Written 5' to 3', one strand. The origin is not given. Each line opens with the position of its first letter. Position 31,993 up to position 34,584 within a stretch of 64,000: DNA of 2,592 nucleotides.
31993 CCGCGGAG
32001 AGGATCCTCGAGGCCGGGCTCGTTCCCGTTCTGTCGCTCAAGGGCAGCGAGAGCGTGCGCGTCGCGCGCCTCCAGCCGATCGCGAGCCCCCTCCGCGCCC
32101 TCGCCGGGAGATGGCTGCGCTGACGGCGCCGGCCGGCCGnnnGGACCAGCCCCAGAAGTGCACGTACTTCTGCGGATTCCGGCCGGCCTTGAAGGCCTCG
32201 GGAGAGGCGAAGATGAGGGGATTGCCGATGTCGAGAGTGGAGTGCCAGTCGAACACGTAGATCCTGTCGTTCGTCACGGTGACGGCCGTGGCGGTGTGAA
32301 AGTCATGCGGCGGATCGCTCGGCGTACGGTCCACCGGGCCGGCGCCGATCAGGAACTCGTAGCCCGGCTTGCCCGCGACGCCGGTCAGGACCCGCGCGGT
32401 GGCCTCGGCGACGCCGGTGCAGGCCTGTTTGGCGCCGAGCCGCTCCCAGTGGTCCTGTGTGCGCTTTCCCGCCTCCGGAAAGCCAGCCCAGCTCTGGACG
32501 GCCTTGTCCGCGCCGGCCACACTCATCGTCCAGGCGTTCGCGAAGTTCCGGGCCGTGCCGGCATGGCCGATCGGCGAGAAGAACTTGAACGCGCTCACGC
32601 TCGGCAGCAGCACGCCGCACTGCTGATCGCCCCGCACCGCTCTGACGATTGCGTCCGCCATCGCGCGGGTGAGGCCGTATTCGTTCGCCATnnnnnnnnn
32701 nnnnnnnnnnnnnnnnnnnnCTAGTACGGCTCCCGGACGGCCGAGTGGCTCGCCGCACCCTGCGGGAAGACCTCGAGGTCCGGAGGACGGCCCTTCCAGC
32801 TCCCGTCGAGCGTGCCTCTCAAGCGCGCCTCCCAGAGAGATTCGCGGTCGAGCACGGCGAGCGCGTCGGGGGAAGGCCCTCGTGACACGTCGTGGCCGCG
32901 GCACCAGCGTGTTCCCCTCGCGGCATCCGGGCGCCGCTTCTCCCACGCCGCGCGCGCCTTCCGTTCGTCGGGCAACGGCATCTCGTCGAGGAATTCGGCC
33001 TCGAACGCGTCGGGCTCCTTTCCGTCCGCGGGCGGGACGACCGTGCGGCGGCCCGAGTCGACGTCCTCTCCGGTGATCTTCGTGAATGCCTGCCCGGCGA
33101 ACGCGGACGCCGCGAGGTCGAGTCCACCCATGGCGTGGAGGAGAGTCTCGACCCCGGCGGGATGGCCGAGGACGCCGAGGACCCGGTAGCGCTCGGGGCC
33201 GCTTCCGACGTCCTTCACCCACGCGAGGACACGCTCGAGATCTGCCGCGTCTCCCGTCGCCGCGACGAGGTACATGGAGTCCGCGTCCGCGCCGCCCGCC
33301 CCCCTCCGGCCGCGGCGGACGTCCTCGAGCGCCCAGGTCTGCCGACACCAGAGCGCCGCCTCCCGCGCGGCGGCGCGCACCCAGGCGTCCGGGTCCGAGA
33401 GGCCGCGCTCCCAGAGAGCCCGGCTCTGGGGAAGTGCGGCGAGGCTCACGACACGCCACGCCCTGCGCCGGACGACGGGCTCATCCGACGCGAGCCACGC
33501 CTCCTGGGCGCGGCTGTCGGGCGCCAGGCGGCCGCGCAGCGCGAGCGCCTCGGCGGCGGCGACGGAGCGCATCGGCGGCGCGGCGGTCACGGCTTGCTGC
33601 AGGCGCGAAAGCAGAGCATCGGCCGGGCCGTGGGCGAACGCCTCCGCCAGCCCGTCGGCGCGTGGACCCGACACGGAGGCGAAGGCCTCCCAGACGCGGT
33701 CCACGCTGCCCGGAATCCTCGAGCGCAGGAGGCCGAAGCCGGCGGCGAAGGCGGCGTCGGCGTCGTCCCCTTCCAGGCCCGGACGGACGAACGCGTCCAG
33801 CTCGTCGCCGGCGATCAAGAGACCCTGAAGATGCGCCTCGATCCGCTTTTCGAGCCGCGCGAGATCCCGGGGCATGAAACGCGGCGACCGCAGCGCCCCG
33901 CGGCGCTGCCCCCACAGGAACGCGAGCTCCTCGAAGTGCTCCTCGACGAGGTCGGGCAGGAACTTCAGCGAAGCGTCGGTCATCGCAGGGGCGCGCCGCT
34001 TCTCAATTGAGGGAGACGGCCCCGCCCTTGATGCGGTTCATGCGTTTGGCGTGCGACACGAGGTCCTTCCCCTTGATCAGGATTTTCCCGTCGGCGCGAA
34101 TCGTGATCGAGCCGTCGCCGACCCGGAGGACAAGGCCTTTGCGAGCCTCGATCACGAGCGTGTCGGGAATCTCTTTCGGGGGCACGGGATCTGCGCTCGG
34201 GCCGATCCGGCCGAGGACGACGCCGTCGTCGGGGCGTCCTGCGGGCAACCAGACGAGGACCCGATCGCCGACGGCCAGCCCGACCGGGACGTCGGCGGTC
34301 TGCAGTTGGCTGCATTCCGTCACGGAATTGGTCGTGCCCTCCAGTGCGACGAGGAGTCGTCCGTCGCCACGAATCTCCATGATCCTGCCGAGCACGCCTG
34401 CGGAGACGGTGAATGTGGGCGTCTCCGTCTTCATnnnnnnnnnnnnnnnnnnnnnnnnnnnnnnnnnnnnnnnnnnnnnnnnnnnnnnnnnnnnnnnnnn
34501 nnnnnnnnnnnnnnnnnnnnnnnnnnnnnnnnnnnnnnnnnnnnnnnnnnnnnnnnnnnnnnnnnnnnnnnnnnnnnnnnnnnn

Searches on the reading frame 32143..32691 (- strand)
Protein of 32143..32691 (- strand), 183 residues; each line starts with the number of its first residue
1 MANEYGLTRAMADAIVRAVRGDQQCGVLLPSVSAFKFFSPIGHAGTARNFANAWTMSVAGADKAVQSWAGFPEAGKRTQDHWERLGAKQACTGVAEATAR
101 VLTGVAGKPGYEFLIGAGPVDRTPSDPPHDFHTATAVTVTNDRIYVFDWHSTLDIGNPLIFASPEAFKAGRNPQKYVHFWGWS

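Call 70: search_solved_structures(query=window:32143-32691:-, max_evalue=10, show_alignments=1)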
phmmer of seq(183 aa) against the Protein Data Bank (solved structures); distinct sequences matched with E-value up to 10: 1.
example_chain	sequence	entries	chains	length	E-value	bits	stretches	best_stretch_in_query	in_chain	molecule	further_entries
7anq_A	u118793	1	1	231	2.6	11.1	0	89-133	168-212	Proprotein convertase subtilisin/kexin type 9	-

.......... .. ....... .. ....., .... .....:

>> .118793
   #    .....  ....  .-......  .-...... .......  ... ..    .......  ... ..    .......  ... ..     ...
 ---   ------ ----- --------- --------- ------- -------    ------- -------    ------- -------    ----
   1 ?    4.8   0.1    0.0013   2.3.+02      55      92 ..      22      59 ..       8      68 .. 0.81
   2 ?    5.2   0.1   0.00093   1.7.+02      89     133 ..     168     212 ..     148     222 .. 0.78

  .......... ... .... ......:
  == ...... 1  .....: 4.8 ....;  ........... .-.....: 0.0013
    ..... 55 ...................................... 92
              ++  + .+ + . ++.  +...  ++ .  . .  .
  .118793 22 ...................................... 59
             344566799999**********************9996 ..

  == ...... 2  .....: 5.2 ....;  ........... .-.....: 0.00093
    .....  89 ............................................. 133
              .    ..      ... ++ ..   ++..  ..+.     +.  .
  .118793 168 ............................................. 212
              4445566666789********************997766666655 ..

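Call 71: search_protein_families(library=pfam, proteins=[window:32143-32691:-], max_evalue=1)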
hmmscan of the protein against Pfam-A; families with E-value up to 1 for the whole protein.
seq(183 aa): 1 family
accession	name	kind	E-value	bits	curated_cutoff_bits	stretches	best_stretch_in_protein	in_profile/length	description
PF04843.18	Herpes_teg_N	-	0.071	13.2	25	1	133-155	142-164/183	Herpesvirus tegument protein, N-terminal conserved region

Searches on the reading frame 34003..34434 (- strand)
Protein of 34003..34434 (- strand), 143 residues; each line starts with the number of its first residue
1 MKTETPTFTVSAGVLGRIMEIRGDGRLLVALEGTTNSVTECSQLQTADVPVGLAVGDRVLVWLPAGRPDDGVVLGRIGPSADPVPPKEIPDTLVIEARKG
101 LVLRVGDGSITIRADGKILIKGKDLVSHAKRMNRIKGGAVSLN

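Call 3: search_protein_families(library=pfam, proteins=[window:34003-34434:-], max_evalue=0.1)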
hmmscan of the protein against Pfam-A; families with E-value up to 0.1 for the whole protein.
window:34003-34434:- (143 aa): 2 families
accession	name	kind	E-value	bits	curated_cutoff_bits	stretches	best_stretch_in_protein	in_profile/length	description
PF16450.11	Prot_ATP_ID_OB_C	-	0.039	14.2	23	1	16-61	2-44/56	Proteasomal ATPase OB C-terminal domain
PF20093.5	DUF6484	-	0.065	14.4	27.6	0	15-77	1-61/61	Domain of unknown function (DUF6484)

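Call 4: search_protein_families(library=ncbifam, proteins=[window:34003-34434:-], max_evalue=0.1)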
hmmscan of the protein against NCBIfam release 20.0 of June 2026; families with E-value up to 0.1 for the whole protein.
window:34003-34434:- (143 aa): 2 families
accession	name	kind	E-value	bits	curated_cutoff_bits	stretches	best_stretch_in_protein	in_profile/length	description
TIGR01644.1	phage_P2_V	subfamily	0.016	14.8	46.75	0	54-91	53-89/192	phage baseplate assembly protein V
TIGR01646.1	vgr_GE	subfamily_domain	0.078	11.9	121.8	1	53-106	405-457/480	type VI secretion system tip protein VgrG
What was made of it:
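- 34003..34434 (-): 143-aa OB-fold protein, probable TvpC (DUF6484-type). Only weak hits: DUF6484 E=0.065, phage gpV and VgrG OB region (calls 3, 4).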
